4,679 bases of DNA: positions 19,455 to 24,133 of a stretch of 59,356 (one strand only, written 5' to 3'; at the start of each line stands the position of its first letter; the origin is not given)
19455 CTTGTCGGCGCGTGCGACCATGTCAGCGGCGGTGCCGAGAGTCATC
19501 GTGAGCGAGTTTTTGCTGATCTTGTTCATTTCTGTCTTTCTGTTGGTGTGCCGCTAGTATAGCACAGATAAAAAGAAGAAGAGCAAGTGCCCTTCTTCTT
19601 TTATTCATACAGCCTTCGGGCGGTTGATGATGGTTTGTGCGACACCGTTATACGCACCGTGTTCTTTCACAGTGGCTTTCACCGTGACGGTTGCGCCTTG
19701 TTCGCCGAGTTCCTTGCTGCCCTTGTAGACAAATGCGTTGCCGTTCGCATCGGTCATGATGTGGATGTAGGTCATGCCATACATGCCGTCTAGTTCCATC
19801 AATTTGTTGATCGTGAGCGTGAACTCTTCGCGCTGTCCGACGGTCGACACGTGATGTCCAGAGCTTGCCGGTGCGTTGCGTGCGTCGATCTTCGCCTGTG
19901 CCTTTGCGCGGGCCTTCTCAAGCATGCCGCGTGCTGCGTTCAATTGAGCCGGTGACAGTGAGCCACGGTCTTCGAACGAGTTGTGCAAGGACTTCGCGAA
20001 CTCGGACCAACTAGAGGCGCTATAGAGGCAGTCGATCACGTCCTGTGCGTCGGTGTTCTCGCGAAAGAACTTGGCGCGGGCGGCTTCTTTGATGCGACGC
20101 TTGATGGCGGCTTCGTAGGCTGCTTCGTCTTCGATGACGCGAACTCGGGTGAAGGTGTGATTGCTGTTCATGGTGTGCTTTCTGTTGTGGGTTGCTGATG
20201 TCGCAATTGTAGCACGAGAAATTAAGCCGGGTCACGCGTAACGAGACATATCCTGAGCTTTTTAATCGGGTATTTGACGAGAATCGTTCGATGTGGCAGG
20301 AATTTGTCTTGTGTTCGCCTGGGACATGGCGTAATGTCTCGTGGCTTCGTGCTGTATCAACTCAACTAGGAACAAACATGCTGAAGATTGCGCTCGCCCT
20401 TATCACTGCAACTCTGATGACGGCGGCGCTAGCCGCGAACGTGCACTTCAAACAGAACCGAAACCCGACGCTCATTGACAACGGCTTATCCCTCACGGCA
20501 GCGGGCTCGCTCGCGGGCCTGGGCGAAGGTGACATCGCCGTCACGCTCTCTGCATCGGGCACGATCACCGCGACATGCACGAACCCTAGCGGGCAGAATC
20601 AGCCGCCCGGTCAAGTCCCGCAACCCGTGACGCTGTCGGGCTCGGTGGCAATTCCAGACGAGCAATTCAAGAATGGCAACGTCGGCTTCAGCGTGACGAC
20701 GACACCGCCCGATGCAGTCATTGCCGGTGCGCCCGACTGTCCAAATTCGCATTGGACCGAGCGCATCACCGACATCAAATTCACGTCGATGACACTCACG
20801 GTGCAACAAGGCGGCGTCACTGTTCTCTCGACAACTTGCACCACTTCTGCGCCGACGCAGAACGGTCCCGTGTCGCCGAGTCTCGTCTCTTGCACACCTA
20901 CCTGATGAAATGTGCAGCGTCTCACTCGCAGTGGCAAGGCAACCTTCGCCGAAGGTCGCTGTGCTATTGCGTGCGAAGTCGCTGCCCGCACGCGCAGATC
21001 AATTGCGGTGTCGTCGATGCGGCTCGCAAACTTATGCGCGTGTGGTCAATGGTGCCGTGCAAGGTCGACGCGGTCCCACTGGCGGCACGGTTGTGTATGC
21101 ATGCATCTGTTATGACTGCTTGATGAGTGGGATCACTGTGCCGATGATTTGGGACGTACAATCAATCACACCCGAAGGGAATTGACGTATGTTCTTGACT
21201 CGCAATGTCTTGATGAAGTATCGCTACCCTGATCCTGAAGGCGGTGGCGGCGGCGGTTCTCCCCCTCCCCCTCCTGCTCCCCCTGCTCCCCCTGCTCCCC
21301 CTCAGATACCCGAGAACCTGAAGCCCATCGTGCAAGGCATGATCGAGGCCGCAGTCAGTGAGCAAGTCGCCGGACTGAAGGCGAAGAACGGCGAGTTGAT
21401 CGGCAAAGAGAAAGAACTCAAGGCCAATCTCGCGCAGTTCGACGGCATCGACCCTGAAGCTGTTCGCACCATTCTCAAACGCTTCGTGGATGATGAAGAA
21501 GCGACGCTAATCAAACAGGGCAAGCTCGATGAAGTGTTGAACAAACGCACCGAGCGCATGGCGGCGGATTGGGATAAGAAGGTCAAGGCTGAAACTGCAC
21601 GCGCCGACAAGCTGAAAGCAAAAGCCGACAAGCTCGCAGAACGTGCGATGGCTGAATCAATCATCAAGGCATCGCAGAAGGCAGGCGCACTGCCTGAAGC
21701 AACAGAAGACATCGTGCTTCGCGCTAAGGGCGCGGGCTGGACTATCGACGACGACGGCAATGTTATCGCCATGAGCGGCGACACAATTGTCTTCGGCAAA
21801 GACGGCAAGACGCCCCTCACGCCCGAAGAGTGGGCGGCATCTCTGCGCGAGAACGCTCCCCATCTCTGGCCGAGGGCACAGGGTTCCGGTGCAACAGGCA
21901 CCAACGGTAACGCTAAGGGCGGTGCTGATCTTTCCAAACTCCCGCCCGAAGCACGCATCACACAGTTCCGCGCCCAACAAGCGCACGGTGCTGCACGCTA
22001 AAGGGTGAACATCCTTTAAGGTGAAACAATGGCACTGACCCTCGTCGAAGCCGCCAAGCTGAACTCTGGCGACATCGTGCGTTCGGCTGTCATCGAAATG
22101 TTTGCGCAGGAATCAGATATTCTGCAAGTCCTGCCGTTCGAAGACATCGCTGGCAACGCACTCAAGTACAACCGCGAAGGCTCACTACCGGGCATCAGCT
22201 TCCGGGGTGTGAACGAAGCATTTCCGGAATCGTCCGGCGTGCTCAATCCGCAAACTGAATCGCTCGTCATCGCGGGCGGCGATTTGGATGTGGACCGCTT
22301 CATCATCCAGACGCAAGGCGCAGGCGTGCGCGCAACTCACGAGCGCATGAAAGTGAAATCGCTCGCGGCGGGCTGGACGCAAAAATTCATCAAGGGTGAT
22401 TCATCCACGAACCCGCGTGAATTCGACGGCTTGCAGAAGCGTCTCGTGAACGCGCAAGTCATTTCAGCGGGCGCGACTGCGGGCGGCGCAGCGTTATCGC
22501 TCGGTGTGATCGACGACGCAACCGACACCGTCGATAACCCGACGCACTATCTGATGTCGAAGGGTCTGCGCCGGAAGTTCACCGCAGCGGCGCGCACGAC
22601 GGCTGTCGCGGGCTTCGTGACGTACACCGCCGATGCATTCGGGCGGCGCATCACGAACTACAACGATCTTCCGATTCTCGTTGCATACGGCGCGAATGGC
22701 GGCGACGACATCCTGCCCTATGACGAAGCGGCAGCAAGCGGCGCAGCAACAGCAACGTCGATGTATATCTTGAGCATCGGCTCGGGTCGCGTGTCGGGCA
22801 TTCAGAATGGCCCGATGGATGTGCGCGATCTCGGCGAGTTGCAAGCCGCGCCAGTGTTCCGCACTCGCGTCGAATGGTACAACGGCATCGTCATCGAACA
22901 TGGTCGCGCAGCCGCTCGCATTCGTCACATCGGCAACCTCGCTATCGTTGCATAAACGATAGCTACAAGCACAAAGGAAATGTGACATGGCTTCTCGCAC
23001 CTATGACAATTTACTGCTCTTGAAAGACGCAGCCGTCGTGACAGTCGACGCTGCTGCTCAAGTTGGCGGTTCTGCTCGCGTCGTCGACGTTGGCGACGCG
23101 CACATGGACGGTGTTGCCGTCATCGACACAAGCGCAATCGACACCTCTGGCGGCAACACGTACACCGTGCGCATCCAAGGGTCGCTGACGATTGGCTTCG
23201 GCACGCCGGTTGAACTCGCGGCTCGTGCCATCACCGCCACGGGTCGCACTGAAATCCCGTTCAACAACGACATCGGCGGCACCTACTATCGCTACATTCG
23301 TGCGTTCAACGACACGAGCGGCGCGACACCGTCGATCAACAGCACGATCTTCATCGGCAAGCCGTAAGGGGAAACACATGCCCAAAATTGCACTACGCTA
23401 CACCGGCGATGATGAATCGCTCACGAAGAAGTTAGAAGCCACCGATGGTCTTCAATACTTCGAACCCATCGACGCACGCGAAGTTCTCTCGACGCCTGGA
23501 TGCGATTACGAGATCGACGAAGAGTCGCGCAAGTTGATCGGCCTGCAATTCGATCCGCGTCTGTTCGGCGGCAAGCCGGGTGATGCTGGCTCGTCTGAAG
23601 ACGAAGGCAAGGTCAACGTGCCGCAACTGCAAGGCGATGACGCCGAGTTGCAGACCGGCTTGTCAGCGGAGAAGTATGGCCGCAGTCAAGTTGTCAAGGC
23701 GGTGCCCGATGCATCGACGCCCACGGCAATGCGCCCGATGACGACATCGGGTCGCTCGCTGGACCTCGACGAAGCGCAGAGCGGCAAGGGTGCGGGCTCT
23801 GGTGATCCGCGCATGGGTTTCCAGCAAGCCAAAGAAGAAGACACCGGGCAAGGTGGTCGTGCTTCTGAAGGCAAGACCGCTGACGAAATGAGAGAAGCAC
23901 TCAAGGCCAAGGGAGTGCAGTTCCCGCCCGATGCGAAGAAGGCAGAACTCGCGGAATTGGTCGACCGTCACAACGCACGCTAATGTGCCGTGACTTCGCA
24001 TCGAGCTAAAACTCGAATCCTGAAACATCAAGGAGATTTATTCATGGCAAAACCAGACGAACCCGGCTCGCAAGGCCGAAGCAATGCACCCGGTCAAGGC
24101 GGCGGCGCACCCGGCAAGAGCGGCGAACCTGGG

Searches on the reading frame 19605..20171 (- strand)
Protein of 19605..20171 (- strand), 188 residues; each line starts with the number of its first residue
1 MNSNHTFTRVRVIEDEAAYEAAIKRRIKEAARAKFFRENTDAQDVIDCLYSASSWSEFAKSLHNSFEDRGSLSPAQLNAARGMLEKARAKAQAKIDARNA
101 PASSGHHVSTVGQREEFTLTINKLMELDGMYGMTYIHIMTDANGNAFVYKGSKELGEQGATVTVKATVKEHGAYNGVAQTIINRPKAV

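Call 31: search_protein_families(library=pfam, max_evalue=0.01, proteins=[window:19605-20171:-])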
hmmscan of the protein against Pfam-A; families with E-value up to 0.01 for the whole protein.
window:19605-20171:- (188 aa): 0 families

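Call 34: search_protein_families(library=phrogs, max_evalue=0.01, proteins=[window:19605-20171:-])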
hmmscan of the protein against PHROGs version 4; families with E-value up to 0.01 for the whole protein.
window:19605-20171:- (188 aa): 6 families
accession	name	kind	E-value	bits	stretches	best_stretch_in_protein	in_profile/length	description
phrog_27218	-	unknown function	4.6e-37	128.7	1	10-185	8-187/192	-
phrog_2319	-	unknown function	1.2e-27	98.2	1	30-186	236-395/399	-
phrog_3628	-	unknown function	4.3e-21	76.3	1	89-188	155-256/257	-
phrog_30451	-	unknown function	1.4e-09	38.9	1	102-186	185-278/287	-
phrog_4046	-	unknown function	2.9e-06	28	1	22-100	96-170/301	-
phrog_4095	-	unknown function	0.0001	23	1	78-186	106-224/234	-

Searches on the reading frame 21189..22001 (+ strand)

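Call 10: search_protein_families(library=phrogs, proteins=[window:21189-22001:+])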
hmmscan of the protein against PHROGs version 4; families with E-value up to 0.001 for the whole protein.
window:21189-22001:+ (270 aa): 1 family
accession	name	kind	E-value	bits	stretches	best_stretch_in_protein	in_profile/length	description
phrog_206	-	head and packaging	1.3e-45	157.2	1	50-259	33-247/263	head scaffolding protein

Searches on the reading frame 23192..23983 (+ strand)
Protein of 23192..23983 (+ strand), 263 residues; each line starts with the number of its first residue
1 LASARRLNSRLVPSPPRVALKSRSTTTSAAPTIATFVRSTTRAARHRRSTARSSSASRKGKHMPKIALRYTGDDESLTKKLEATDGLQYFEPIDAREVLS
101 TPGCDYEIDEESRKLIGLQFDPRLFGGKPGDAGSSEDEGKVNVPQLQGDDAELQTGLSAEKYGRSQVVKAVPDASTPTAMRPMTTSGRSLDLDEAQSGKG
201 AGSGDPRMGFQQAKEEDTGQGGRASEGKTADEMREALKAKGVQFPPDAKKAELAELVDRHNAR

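Call 10: search_protein_families(library=phrogs, proteins=[window:23192-23983:+])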
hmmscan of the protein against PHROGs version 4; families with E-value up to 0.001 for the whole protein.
window:23192-23983:+ (263 aa): 3 families
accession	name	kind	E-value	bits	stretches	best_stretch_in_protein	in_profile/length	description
phrog_19159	-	unknown function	1.3e-07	32.8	1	216-261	41-86/88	-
phrog_1539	-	transcription regulation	1.4e-06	29.6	1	215-260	48-93/96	Arc-like repressor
phrog_2101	-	unknown function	6.7e-06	27.7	1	221-258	155-192/194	-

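Call 43: search_protein_families(library=pfam, max_evalue=0.001, proteins=[window:23192-23983:+])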
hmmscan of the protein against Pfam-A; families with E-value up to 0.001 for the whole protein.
window:23192-23983:+ (263 aa): 1 family
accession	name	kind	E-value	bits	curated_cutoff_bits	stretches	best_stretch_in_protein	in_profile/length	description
PF12949.13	HeH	-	4.6e-06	26.7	28.9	1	230-258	6-34/35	HeH/LEM domain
